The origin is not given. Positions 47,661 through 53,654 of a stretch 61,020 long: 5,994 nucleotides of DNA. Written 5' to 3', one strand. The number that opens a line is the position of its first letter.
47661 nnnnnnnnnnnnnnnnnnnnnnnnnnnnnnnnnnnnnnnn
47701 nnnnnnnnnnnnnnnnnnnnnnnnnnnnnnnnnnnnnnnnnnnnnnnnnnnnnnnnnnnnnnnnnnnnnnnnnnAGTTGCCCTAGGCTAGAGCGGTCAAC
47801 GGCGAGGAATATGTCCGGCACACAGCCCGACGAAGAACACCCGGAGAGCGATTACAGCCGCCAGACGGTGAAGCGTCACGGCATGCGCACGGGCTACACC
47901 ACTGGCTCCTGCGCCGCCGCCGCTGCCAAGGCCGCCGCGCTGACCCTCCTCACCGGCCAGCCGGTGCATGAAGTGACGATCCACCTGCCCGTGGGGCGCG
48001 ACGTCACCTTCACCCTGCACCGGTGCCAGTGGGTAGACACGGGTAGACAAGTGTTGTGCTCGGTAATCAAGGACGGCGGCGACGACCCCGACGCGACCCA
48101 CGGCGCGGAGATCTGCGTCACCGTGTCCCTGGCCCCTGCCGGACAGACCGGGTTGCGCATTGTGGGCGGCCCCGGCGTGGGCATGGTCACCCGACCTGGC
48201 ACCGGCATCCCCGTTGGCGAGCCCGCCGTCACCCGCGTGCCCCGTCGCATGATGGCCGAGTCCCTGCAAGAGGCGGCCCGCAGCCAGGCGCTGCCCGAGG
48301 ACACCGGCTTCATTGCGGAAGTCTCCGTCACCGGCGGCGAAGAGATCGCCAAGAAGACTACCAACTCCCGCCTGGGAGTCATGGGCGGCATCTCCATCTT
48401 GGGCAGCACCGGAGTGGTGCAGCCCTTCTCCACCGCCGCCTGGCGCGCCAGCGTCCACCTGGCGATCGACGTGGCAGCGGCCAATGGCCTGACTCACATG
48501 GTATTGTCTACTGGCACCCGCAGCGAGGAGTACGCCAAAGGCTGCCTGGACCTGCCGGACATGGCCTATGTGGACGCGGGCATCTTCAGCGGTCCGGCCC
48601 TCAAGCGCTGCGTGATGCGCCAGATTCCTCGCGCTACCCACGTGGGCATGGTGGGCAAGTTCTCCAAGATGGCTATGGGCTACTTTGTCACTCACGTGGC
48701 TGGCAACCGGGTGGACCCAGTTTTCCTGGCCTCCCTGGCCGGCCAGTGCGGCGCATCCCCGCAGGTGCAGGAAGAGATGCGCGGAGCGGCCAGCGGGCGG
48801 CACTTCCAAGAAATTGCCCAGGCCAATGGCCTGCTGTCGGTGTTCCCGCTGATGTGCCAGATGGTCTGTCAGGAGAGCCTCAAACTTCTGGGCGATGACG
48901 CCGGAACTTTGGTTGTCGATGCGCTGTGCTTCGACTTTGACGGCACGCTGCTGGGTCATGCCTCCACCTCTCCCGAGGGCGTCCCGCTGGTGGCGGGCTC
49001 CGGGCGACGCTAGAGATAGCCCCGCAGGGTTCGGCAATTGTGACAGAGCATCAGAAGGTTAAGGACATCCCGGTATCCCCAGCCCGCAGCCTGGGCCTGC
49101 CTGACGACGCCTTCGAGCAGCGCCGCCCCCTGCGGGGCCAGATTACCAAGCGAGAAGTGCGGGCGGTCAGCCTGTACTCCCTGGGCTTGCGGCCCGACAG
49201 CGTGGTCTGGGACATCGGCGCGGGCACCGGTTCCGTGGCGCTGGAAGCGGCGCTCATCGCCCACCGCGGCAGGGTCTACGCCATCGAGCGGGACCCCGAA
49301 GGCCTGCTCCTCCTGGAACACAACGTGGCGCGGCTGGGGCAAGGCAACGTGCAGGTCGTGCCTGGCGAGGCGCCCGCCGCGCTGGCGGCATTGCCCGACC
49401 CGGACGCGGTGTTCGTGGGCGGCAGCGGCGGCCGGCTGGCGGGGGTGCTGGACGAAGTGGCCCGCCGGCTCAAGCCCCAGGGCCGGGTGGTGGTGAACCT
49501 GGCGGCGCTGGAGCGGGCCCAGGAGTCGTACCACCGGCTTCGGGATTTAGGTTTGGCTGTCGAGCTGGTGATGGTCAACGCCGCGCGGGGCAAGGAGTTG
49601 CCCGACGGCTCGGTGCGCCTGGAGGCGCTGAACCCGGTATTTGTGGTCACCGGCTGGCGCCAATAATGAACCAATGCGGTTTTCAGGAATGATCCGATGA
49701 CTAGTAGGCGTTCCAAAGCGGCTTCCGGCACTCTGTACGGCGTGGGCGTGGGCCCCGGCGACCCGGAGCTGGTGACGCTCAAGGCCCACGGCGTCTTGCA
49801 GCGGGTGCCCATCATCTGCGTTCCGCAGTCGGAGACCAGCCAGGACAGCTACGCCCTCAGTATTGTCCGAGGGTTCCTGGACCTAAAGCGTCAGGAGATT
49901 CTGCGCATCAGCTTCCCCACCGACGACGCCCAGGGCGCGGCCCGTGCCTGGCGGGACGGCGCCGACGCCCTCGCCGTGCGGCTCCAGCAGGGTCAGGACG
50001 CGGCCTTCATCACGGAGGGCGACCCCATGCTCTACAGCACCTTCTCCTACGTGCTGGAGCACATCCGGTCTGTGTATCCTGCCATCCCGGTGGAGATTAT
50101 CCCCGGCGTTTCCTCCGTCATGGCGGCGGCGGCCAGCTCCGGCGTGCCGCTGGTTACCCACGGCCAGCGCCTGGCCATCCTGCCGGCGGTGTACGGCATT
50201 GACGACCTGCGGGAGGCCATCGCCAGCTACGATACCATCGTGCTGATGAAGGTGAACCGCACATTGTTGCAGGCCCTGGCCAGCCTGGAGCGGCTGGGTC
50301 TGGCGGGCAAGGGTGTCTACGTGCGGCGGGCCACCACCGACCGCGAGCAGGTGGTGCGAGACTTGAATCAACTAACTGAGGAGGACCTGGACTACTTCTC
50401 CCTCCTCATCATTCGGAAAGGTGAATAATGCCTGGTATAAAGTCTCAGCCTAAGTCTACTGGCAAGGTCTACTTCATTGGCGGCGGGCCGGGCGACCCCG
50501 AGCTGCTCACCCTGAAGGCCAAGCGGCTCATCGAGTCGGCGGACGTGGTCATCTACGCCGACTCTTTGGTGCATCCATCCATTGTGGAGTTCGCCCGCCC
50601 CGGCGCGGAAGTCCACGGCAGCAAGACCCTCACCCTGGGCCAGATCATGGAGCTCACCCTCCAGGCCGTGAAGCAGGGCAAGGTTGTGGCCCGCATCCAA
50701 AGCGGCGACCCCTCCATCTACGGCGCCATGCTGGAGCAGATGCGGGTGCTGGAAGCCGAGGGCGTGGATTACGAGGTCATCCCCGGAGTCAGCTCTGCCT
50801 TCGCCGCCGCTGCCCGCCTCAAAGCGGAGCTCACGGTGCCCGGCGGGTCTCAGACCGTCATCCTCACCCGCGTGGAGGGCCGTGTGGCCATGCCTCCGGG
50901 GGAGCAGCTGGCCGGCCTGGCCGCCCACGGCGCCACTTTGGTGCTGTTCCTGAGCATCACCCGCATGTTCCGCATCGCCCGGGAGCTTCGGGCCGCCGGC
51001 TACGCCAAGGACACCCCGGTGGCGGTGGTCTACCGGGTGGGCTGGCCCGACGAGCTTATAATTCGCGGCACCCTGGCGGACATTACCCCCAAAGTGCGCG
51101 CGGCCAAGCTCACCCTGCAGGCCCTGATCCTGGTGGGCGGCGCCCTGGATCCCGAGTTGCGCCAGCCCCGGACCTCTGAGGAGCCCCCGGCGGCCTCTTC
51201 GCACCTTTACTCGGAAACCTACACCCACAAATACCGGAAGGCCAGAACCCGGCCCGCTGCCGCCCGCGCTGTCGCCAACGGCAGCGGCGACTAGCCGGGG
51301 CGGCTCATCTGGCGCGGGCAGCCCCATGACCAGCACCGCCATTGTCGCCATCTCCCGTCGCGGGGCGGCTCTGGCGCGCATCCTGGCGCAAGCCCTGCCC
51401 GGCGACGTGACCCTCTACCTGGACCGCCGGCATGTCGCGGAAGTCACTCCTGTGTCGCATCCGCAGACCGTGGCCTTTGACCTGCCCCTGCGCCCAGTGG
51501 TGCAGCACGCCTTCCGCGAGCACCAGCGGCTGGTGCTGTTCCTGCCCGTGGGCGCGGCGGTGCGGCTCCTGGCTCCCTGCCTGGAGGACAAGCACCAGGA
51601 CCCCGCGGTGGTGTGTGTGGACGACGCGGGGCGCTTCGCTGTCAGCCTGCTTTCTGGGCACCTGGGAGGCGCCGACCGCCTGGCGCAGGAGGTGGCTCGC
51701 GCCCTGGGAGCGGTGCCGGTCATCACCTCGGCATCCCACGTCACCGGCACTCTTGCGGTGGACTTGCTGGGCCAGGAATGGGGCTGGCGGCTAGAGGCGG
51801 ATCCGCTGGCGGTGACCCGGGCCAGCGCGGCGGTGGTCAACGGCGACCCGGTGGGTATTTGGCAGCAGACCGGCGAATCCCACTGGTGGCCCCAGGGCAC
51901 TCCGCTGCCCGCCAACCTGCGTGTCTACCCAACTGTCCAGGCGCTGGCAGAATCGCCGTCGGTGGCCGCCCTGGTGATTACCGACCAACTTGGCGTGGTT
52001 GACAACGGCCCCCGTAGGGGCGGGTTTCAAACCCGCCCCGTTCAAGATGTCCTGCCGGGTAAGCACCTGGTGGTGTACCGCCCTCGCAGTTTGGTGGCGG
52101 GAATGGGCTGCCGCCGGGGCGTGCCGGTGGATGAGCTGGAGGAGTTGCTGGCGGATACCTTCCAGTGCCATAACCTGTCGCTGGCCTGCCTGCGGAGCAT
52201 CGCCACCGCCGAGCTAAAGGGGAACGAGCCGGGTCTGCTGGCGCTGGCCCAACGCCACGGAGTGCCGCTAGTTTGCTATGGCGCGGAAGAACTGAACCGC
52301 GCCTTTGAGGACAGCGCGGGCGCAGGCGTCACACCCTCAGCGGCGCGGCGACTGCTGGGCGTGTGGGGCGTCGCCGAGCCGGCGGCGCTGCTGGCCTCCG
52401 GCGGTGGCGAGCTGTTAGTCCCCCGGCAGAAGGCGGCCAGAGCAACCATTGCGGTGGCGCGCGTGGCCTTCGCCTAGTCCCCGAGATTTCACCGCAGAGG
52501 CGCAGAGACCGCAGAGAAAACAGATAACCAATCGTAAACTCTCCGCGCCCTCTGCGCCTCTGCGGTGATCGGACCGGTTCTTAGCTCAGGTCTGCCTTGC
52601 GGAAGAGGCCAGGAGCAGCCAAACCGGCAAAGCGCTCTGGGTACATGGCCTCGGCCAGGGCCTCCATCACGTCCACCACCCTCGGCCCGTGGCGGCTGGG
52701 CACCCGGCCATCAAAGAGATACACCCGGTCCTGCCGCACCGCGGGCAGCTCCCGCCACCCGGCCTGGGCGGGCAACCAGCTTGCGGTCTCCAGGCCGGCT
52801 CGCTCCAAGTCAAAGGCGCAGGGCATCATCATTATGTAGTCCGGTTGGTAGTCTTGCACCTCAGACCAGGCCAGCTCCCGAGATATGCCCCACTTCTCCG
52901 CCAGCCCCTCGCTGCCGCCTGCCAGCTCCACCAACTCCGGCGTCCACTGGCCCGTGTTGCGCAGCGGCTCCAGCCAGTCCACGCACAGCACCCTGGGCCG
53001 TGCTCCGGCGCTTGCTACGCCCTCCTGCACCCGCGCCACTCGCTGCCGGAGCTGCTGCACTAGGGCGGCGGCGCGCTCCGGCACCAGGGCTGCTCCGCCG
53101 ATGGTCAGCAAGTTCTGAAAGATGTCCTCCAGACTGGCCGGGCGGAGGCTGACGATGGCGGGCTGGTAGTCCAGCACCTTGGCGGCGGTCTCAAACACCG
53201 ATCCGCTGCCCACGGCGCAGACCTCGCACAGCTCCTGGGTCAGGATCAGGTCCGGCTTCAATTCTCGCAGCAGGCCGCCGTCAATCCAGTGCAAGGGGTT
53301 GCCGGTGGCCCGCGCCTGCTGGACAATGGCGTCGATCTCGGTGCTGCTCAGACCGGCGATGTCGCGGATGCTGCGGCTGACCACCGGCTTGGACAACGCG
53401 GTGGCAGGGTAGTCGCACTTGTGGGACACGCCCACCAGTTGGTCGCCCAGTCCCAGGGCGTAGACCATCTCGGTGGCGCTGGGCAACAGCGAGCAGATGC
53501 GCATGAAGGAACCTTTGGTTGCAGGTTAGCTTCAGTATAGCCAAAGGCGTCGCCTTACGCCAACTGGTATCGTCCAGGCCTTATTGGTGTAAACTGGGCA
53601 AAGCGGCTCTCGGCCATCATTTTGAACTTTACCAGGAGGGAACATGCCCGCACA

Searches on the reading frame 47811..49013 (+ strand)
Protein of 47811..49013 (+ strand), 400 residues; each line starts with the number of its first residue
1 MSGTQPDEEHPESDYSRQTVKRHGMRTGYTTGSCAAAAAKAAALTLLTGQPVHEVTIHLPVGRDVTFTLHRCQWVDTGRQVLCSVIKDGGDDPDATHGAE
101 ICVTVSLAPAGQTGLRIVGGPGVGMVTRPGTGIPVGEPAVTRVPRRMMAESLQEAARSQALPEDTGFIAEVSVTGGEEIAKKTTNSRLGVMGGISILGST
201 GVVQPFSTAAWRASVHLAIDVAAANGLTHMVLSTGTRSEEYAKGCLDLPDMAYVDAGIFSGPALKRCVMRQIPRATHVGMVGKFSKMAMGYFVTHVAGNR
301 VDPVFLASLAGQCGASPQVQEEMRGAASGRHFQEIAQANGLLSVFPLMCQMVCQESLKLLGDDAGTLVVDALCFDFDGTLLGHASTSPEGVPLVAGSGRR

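Call 56: search_protein_families(library=pfam, proteins=[window:47811-49013:+], max_evalue=0.00001)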
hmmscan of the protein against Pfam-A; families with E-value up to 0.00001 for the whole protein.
window:47811-49013:+ (400 aa): 1 family
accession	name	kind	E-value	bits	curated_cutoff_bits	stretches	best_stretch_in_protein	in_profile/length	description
PF01888.22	CbiD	-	1.6e-84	283.6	25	1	25-290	1-254/254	CbiD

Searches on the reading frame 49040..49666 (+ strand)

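Call 86: search_protein_families(library=pfam, proteins=[window:49040-49666:+], max_evalue=0.00001)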
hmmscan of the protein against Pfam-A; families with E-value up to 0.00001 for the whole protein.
window:49040-49666:+ (208 aa): 3 families
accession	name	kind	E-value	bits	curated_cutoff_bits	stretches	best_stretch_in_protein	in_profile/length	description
PF13847.12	Methyltransf_31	-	1.3e-07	31.9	27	1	52-161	3-118/145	Methyltransferase domain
PF01135.25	PCMT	-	2.4e-07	31.2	20.3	1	37-161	58-179/210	Protein-L-isoaspartate(D-aspartate) O-methyltransferase (PCMT)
PF13649.12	Methyltransf_25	-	1.9e-06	28.9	27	1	56-148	1-97/97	Methyltransferase domain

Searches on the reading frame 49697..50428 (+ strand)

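Call 86: search_protein_families(library=pfam, proteins=[window:49697-50428:+], max_evalue=0.00001)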
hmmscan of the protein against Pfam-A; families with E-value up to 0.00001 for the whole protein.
window:49697-50428:+ (243 aa): 1 family
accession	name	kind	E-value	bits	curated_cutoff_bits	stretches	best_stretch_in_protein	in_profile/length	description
PF00590.25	TP_methylase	-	2e-46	159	27.8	1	12-222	1-206/212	Tetrapyrrole (Corrin/Porphyrin) Methylases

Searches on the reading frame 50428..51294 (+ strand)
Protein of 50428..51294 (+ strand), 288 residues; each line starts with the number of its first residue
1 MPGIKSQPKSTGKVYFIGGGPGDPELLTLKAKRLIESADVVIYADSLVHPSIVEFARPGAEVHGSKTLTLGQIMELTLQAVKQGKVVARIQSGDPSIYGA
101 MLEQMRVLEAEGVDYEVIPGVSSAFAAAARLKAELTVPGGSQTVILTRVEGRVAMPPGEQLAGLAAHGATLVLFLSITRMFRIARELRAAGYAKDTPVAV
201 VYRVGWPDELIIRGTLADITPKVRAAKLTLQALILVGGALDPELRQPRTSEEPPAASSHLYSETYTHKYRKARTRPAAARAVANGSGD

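Call 56: search_protein_families(library=pfam, proteins=[window:50428-51294:+], max_evalue=0.00001)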
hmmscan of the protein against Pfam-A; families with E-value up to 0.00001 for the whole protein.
window:50428-51294:+ (288 aa): 1 family
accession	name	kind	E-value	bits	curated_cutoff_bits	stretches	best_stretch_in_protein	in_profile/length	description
PF00590.25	TP_methylase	-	3.7e-53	181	27.8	1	13-219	1-211/212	Tetrapyrrole (Corrin/Porphyrin) Methylases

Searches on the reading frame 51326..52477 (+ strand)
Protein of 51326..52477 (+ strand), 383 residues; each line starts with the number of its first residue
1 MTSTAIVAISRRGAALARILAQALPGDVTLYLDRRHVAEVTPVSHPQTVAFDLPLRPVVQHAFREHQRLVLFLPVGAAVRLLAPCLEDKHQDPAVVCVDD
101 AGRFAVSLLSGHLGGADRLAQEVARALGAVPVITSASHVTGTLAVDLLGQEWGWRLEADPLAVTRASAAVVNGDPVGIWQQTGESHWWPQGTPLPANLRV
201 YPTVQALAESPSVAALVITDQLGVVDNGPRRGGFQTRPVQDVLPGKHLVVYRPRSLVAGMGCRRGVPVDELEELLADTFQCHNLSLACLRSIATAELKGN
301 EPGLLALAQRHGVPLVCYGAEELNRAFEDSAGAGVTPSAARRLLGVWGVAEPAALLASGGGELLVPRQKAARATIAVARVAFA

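Call 56: search_protein_families(library=pfam, proteins=[window:51326-52477:+], max_evalue=0.00001)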
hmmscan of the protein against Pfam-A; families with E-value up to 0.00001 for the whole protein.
window:51326-52477:+ (383 aa): 3 families
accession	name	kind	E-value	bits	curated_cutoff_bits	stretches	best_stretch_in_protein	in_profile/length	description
PF11760.13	CbiG_N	-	4.7e-32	110.3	25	1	58-137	2-81/82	Cobalamin synthesis G N-terminal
PF01890.21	CbiG_C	-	5.4e-31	108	27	1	256-378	1-117/117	Cobalamin synthesis G C-terminus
PF11761.13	CbiG_mid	-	4e-11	43.4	22.7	1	144-221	2-74/88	Cobalamin biosynthesis central region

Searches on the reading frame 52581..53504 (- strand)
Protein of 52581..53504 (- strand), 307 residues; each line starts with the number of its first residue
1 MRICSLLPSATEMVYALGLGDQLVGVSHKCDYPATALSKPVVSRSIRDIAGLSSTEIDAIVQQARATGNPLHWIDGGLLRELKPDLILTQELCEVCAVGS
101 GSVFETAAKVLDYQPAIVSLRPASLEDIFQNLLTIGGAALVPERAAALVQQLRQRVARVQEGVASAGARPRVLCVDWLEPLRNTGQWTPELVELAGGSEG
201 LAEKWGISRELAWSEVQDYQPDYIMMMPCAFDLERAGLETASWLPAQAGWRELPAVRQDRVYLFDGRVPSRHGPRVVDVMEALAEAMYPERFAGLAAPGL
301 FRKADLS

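Call 6: search_protein_families(library=pfam, proteins=[window:52581-53504:-])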
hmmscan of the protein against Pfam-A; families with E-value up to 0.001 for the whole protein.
window:52581-53504:- (307 aa): 1 family
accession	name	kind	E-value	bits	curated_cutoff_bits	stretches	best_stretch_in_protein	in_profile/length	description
PF01497.23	Peripla_BP_2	-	7.6e-18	65.2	27.5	1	5-265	3-232/235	Periplasmic binding protein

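Call 7: search_protein_families(library=ncbifam, proteins=[window:52581-53504:-])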
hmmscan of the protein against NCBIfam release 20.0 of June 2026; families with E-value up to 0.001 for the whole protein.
window:52581-53504:- (307 aa): 3 families
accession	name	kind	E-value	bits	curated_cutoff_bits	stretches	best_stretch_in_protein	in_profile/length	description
TIGR04281.1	peripla_PGF_1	equivalog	4.1e-15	55.8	325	1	123-293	112-270/330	PGF-CTERM-anchored ABC transporter substrate-binding protein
TIGR03868.1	F420-O_ABCperi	hypoth_equivalog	2.1e-09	37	392.4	1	106-287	113-284/287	putative F420-0 ABC transporter substrate-binding protein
NF002894.0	PRK03379.1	equivalog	3.7e-08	32.9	234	1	2-37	25-58/266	vitamin B12 ABC transporter substrate-binding protein BtuF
